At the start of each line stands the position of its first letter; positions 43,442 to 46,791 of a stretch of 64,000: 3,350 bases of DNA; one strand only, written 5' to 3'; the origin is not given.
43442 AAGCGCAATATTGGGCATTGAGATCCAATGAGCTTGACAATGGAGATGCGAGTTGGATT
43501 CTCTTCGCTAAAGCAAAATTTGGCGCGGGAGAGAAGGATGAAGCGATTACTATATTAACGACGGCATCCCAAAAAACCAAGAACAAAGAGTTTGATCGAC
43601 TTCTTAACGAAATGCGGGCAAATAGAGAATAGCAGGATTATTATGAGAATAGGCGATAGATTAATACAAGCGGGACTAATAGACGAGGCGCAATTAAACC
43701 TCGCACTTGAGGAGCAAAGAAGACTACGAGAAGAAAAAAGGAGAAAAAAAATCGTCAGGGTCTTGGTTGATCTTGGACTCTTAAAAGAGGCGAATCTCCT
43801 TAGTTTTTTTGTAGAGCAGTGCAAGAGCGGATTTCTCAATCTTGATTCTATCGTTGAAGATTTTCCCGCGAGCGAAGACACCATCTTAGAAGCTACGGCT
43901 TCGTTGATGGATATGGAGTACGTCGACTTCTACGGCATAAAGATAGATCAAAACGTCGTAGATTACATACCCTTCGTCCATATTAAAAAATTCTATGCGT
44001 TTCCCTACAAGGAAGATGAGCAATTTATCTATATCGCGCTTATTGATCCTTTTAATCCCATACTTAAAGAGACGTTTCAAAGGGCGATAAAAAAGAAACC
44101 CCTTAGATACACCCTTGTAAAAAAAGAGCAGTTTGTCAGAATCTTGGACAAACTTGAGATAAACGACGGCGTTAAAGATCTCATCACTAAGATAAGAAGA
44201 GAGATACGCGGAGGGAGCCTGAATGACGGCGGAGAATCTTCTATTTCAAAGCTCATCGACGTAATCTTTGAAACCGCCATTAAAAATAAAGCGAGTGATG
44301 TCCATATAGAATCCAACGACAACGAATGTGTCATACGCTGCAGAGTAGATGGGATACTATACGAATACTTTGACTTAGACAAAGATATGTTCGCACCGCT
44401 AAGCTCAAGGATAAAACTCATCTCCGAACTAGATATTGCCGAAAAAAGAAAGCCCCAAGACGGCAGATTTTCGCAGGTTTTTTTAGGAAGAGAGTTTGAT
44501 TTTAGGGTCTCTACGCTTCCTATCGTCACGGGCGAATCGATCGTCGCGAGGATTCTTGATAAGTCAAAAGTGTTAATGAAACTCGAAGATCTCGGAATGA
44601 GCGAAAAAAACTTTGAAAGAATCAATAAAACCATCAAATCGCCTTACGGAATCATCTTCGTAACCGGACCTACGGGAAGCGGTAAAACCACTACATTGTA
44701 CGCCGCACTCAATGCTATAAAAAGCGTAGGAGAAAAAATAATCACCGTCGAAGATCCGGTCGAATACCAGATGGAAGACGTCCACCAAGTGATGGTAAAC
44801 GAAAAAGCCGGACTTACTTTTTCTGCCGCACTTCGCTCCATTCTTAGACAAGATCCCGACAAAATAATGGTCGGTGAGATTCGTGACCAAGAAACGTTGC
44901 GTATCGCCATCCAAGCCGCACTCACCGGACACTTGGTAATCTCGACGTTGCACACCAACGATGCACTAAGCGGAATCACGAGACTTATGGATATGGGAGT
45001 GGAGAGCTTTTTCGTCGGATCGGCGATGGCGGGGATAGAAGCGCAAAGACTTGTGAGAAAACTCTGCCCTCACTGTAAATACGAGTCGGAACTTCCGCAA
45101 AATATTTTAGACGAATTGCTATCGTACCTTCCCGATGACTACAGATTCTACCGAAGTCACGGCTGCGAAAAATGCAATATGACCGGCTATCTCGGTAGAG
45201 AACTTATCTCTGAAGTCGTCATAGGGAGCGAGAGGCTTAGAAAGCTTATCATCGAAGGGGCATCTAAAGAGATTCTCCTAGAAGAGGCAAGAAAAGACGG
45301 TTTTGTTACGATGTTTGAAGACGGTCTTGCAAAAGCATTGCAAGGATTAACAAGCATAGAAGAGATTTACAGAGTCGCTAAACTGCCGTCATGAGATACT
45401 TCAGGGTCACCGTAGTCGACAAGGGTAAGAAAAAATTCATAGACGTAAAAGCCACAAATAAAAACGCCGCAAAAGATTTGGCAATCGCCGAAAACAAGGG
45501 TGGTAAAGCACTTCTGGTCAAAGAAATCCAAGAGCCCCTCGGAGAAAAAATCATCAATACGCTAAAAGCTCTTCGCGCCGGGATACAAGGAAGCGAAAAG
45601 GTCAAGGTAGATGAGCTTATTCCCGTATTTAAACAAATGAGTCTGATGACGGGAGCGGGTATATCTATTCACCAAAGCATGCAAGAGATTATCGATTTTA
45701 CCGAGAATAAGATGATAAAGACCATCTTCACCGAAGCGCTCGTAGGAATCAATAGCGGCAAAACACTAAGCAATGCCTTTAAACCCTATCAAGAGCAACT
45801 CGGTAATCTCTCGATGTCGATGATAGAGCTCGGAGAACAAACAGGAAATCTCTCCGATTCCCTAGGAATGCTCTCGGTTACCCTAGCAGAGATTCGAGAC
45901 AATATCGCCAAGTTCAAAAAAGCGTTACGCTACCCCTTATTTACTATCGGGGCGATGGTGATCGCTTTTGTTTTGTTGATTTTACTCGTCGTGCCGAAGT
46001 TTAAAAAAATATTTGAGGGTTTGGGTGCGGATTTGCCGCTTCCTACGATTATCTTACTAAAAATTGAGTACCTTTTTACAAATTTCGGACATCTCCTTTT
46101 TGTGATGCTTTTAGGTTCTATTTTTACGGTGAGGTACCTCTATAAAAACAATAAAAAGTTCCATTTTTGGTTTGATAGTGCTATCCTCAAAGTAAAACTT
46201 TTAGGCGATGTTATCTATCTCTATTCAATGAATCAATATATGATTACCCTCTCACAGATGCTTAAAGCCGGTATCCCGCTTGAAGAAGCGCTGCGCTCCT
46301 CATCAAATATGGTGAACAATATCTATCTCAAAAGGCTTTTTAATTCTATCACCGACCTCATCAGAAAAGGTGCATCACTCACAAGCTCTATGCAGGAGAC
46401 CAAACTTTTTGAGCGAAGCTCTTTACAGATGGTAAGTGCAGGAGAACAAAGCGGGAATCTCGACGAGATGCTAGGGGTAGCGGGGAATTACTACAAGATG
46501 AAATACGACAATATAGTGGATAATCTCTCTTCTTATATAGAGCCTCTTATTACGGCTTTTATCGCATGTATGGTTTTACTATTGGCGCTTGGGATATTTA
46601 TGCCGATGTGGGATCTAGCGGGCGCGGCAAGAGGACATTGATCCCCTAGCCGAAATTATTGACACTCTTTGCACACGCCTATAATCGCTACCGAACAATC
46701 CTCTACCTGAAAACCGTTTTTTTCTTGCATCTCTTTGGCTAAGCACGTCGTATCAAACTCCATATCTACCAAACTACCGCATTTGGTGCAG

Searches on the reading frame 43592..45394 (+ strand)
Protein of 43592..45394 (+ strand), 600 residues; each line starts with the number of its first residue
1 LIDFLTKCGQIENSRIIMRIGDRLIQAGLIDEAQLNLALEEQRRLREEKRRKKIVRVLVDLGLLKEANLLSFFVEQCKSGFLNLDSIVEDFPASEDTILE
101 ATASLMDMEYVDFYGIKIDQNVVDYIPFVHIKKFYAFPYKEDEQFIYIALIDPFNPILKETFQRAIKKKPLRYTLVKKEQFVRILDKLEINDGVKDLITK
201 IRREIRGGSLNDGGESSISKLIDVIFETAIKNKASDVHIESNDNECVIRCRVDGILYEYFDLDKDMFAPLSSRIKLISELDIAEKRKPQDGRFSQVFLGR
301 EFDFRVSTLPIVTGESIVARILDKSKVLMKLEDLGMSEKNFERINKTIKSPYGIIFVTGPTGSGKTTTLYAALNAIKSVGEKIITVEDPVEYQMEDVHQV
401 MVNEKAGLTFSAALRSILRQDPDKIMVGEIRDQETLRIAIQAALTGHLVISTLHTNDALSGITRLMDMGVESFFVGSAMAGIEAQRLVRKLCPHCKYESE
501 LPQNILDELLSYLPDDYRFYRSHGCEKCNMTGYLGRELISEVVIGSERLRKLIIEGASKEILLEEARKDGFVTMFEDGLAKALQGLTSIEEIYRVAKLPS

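Call 9: search_protein_families(library=ncbifam, max_evalue=0.001, proteins=[window:43592-45394:+])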
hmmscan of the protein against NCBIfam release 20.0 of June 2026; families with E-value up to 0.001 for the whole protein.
window:43592-45394:+ (600 aa): 21 families
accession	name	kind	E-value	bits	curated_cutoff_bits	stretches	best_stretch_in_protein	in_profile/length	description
TIGR02533.1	type_II_gspE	equivalog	2.6e-153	511.2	630.25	1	170-595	47-485/486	type II secretion system ATPase GspE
TIGR02538.1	type_IV_pilB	equivalog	9.3e-147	490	675.65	1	54-596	2-562/564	type IV-A pilus assembly ATPase PilB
NF007755.0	PRK10436.1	equivalog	1e-124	416.7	617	1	211-596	78-459/465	type II secretion system protein GspE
NF053534.1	T4PilAsmATPsTfpB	equivalog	1.5e-123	413.3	850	1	96-596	66-582/584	type IV pilus assembly ATPase TfpB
NF041000.1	ATPase_ComGA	equivalog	3.6e-77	259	300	1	225-489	3-266/267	competence type IV pilus ATPase ComGA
TIGR01420.1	pilT_fam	subfamily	1.3e-51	175.9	319.1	1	223-468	3-242/343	PilT/PilU family type 4a pilus ATPase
TIGR02525.1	plasmid_TraJ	equivalog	1e-22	80.6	368.3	1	327-468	128-272/372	plasmid transfer ATPase TraJ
TIGR02524.1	dot_icm_DotB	equivalog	2e-21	76.6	463.3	1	344-488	126-279/358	Dot/Icm type IV secretion system ATPase DotB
TIGR02782.1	TrbB_P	equivalog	4.7e-21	75.4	304.55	1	335-467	120-254/303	P-type conjugative transfer ATPase TrbB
NF058587.1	archaellum_moto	equivalog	2.6e-20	72.7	550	1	355-466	278-394/527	archaellum flagellar ATPase motor FlaI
TIGR02788.1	VirB11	equivalog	2.2e-18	66.4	249.95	1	338-472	131-269/308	P-type DNA transfer ATPase VirB11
NF010469.0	PRK13894.1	subfamily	5.7e-17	62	508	1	336-466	134-265/320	conjugal transfer ATPase TrbB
TIGR03819.1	heli_sec_ATPase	hypoth_equivalog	8.3e-17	61.4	373.15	1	314-470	139-302/340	TadA family conjugal transfer-associated ATPase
NF010407.0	PRK13833.1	subfamily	7.5e-16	58.4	499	1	331-471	120-265/323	conjugal transfer protein TrbB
NF010475.0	PRK13900.1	equivalog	1.3e-12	47.4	389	1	328-468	137-282/333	type IV secretion system ATPase VirB11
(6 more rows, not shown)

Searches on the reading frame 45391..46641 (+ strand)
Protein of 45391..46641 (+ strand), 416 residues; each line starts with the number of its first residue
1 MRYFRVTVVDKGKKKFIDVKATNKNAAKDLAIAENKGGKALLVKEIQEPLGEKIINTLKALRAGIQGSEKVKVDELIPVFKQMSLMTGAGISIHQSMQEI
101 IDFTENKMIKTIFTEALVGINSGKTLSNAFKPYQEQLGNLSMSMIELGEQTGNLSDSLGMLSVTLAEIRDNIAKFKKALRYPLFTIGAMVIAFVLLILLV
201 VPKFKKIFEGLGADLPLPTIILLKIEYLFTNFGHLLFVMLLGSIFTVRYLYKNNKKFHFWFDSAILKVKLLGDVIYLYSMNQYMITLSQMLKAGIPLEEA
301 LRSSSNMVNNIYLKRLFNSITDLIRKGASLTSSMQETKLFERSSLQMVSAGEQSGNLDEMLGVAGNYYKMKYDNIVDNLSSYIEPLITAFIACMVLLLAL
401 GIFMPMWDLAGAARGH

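Call 9: search_protein_families(library=ncbifam, max_evalue=0.001, proteins=[window:45391-46641:+])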
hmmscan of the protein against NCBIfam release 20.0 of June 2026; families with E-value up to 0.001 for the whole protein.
window:45391-46641:+ (416 aa): 7 families
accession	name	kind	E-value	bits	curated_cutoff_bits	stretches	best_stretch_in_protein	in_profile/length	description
TIGR02120.1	GspF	equivalog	1.5e-61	208.9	424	1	40-410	33-398/401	type II secretion system inner membrane protein GspF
NF007861.0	PRK10573.1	equivalog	1.5e-55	188.9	401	1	46-412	31-397/401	protein transport protein HofC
NF052607.1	T4PiliAsmPilCThrm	equivalog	1.3e-46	159.5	700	1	38-411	34-402/406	type IV pilus assembly protein PilC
NF047826.1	T3SSXpsF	equivalog_domain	1.1e-44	152.9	650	1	68-412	60-403/405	type II secretion system protein XpsF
NF052606.1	T4PiliAsmPilCMyx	equivalog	1.2e-42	146.3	700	1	58-412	64-417/419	type IV pilus assembly protein PilC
NF041012.2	T4P_ComGB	equivalog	2e-35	122.7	240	1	79-409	6-330/332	competence type IV pilus assembly protein ComGB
TIGR04211.1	SH3_and_anchor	equivalog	0.00043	19.9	65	0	135-205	118-188/198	TIGR04211 family SH3 domain-containing protein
